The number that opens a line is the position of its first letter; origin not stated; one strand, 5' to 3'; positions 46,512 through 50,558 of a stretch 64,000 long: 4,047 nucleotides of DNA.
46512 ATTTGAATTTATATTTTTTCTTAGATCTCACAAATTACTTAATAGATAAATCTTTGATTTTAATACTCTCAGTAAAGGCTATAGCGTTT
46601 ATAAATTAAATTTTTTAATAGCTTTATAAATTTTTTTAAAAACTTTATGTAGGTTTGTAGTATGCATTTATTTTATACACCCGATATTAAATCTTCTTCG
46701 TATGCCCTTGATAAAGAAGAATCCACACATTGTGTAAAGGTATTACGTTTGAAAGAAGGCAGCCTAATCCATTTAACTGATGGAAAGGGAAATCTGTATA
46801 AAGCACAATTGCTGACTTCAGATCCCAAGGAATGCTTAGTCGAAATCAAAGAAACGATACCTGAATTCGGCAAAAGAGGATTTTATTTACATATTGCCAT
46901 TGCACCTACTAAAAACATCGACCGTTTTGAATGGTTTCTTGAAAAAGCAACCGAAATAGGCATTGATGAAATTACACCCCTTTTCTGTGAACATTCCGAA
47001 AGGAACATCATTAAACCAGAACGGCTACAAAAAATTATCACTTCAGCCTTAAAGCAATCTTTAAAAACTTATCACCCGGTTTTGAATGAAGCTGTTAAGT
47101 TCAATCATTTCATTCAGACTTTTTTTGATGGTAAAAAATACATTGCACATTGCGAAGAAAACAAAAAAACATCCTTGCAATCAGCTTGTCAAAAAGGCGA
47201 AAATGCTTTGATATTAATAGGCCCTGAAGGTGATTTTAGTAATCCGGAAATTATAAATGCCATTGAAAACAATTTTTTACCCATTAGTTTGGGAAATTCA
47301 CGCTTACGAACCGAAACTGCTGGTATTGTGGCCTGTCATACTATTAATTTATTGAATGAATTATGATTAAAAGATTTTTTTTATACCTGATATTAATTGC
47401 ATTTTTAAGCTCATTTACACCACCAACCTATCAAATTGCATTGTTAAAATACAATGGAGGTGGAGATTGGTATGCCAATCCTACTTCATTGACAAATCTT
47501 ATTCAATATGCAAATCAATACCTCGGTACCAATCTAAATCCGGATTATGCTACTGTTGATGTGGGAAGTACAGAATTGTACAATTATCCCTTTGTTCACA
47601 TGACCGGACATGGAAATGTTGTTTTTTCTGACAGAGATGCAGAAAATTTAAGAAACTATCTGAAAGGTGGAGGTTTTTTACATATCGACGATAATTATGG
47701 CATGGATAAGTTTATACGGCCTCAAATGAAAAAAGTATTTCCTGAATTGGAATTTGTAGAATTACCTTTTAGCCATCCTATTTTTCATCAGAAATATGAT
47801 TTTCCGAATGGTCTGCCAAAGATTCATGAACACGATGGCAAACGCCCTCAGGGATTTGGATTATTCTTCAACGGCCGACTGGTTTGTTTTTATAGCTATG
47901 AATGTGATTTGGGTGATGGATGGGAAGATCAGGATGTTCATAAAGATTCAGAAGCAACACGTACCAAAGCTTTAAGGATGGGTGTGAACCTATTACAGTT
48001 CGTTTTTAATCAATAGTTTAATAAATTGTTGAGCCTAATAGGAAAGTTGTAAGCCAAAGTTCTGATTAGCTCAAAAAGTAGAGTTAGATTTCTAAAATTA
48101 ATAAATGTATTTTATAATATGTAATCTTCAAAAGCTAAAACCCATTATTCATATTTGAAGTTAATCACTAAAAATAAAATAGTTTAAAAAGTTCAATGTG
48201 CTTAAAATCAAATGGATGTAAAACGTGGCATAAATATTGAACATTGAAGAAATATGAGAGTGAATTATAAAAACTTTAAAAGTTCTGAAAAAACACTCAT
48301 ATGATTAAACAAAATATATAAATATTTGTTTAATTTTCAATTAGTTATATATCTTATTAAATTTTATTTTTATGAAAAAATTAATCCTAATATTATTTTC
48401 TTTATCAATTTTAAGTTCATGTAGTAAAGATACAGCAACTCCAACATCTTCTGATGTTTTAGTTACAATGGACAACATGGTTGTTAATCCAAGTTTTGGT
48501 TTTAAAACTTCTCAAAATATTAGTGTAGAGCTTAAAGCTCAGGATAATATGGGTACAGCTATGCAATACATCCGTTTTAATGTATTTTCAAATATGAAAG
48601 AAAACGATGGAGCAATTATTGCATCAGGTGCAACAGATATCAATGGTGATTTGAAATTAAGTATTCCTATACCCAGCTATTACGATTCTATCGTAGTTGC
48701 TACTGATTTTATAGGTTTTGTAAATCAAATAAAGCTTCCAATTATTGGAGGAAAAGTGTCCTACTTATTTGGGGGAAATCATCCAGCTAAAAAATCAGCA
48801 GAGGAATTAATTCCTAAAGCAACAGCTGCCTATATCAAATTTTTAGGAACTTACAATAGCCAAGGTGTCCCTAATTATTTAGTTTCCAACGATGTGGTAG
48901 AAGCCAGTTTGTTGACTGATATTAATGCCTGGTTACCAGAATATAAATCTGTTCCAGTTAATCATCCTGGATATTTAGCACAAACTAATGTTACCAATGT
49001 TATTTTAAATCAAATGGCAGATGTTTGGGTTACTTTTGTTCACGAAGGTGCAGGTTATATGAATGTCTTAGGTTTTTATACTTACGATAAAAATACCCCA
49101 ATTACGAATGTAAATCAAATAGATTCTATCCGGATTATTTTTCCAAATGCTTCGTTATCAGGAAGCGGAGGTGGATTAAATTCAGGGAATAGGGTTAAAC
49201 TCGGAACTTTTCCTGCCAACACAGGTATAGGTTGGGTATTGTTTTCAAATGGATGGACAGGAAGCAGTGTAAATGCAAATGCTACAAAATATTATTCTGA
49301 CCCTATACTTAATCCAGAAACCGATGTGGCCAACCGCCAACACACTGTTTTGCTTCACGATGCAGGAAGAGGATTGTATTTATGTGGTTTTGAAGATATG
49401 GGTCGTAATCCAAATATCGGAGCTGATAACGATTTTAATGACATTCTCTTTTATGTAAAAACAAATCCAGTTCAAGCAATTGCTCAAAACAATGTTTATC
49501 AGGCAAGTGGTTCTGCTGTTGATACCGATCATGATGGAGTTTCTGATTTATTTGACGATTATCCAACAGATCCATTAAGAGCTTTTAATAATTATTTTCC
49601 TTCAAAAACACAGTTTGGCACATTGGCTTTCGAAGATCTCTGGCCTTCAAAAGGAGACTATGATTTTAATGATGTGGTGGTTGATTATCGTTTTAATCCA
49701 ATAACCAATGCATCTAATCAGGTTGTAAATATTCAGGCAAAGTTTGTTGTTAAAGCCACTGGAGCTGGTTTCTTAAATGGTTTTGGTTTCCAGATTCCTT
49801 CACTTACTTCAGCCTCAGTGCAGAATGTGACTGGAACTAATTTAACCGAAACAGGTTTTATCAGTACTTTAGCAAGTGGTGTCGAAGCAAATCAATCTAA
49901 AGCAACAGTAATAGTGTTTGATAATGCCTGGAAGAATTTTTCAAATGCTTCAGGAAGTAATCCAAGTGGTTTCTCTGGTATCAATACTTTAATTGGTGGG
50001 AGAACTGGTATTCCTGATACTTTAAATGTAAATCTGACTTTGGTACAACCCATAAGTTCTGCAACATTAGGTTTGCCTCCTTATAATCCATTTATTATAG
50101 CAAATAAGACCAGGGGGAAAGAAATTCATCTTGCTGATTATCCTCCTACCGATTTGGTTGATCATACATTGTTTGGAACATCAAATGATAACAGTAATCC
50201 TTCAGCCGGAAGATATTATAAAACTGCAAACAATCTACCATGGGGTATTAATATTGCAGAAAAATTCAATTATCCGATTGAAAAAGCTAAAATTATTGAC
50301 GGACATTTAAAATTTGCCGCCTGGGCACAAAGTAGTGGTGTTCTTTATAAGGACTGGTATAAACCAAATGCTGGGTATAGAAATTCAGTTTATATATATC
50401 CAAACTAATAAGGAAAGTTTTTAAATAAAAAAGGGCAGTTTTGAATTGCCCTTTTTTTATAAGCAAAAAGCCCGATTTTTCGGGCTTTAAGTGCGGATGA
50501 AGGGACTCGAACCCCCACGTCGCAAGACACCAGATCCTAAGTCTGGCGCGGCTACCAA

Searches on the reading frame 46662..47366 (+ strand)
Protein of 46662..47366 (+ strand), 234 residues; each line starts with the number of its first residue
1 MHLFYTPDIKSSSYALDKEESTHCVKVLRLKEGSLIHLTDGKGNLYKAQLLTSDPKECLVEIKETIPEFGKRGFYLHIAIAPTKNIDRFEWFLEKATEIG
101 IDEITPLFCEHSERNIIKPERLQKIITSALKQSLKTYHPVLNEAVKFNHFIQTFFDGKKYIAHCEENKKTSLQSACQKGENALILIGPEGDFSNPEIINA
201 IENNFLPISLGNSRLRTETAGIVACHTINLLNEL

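Call 3: search_protein_families(library=pfam, proteins=[window:46662-47366:+], max_evalue=0.01)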
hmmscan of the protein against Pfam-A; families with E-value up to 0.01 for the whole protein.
window:46662-47366:+ (234 aa): 2 families
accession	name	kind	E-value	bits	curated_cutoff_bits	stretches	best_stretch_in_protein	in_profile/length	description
PF04452.19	Methyltrans_RNA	-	2.8e-41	141.3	23.9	1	76-228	7-164/165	RNA methyltransferase domain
PF20260.4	PUA_4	-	8.6e-12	45.4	23.9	1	16-62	1-47/48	RNA methyltransferase PUA domain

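Call 4: search_protein_families(library=ncbifam, proteins=[window:46662-47366:+], max_evalue=0.01)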
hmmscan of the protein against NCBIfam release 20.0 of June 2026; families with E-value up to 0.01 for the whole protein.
window:46662-47366:+ (234 aa): 23 families
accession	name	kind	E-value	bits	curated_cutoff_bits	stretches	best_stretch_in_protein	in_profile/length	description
NF008702.0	PRK11713.6-1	equivalog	1.8e-103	344.8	269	1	1-233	1-234/235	16S rRNA (uracil(1498)-N(3))-methyltransferase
NF008705.0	PRK11713.6-4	equivalog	1.7e-40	138.8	343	1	1-226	1-232/248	16S rRNA (uracil(1498)-N(3))-methyltransferase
TIGR00046.1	TIGR00046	subfamily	2.9e-40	138.1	41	1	1-231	2-236/240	RsmE family RNA methyltransferase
NF008697.0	PRK11713.4-1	equivalog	5.4e-40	137.2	234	1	13-229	19-240/250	16S rRNA (uracil(1498)-N(3))-methyltransferase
NF008704.0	PRK11713.6-3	equivalog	9.4e-40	136.3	216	1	2-232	3-224/227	16S rRNA (uracil(1498)-N(3))-methyltransferase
NF008692.0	PRK11713.1-5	equivalog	3.6e-38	131.3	196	1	10-230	14-241/246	16S rRNA (uracil(1498)-N(3))-methyltransferase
NF008701.0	PRK11713.5-5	equivalog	4.2e-35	121.2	215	1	1-225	1-222/228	16S rRNA (uracil(1498)-N(3))-methyltransferase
NF008709.0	PRK11713.7-4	equivalog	2e-32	112.5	292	1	8-225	10-235/246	16S rRNA (uracil(1498)-N(3))-methyltransferase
NF008696.0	PRK11713.3-5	equivalog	6.3e-31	107.6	234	1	11-226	18-236/248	16S rRNA (uracil(1498)-N(3))-methyltransferase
NF008703.0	PRK11713.6-2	equivalog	5.7e-30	104.2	291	1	3-224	6-231/242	16S rRNA (uracil(1498)-N(3))-methyltransferase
NF008694.0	PRK11713.3-2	equivalog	2.9e-28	98.8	234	1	11-231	19-240/245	16S rRNA (uracil(1498)-N(3))-methyltransferase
NF008711.0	PRK11713.7-6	equivalog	3.1e-28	99.1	304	1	4-228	6-238/244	16S rRNA (uracil(1498)-N(3))-methyltransferase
NF008690.0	PRK11713.1-1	equivalog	3.3e-28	98.7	342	1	11-228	15-235/243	16S rRNA (uracil(1498)-N(3))-methyltransferase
NF008691.0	PRK11713.1-4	equivalog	7.3e-26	90.8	279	1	11-234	15-250/252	16S rRNA (uracil(1498)-N(3))-methyltransferase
NF008707.0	PRK11713.7-2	equivalog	3.1e-25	88.8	327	1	13-228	25-249/255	16S rRNA (uracil(1498)-N(3))-methyltransferase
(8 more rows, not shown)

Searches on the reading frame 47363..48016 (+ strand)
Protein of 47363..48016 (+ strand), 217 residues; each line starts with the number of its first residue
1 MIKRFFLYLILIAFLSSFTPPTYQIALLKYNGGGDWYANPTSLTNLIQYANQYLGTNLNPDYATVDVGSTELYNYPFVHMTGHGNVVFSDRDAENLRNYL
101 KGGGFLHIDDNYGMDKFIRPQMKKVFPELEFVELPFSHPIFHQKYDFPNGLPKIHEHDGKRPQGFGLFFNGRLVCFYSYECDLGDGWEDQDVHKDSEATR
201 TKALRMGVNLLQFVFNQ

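Call 3: search_protein_families(library=pfam, proteins=[window:47363-48016:+], max_evalue=0.01)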
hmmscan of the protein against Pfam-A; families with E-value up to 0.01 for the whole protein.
window:47363-48016:+ (217 aa): 1 family
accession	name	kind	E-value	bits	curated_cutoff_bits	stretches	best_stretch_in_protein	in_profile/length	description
PF13709.12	DUF4159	-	1.6e-73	247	25.9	1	24-215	1-202/202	Domain of unknown function (DUF4159)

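Call 4: search_protein_families(library=ncbifam, proteins=[window:47363-48016:+], max_evalue=0.01)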
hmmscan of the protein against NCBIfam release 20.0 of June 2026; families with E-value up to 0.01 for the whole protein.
window:47363-48016:+ (217 aa): 0 families

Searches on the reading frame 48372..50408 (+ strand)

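Call 3: search_protein_families(library=pfam, proteins=[window:48372-50408:+], max_evalue=0.01)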
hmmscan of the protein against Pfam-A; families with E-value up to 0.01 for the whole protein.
window:48372-50408:+ (678 aa): 2 families
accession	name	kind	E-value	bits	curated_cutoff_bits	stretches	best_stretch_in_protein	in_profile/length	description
PF16130.10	DUF4842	-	1.3e-60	205.5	22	1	449-663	1-208/208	Domain of unknown function (DUF4842)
PF13448.11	DUF4114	-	4.5e-23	82.4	27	2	280-365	1-85/85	Domain of unknown function (DUF4114)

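Call 4: search_protein_families(library=ncbifam, proteins=[window:48372-50408:+], max_evalue=0.01)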
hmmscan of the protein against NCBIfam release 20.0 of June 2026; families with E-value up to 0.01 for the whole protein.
window:48372-50408:+ (678 aa): 1 family
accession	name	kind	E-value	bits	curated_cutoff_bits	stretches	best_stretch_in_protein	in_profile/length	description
TIGR04456.1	LruC_dom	domain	1e-79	268.2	36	1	416-664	1-243/243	LruC domain-containing protein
